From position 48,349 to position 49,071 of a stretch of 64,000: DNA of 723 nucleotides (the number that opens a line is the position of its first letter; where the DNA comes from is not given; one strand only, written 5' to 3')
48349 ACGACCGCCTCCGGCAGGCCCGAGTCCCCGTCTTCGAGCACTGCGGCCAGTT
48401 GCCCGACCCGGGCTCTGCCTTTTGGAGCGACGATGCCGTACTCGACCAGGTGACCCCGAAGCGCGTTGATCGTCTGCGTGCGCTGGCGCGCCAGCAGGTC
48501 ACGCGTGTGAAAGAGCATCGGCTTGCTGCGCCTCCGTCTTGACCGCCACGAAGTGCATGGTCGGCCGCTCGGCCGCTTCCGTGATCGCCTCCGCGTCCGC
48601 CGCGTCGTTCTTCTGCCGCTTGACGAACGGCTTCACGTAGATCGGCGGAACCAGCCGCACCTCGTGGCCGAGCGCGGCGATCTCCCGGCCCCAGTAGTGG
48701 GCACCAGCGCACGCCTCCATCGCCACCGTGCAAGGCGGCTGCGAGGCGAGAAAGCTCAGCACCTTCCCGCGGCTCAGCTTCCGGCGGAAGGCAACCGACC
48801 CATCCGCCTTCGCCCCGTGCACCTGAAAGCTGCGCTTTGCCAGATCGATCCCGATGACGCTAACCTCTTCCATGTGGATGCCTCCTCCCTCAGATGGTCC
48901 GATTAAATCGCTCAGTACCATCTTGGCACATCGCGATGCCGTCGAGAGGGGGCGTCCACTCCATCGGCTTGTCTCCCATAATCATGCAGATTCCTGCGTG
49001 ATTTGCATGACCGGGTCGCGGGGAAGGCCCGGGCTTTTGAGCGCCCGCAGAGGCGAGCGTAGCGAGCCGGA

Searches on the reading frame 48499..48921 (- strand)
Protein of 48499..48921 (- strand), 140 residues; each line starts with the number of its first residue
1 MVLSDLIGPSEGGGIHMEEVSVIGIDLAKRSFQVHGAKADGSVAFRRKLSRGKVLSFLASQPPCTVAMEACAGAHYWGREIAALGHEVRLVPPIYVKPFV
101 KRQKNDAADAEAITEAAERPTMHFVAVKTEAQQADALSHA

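Call 13: search_protein_families(library=pfam, proteins=[window:48499-48921:-], max_evalue=0.01)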
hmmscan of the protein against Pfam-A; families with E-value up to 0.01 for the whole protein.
window:48499-48921:- (140 aa): 1 family
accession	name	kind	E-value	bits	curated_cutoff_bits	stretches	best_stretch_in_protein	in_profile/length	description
PF01548.23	DEDD_Tnp_IS110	-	1.5e-09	38.2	29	1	23-133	1-123/155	Transposase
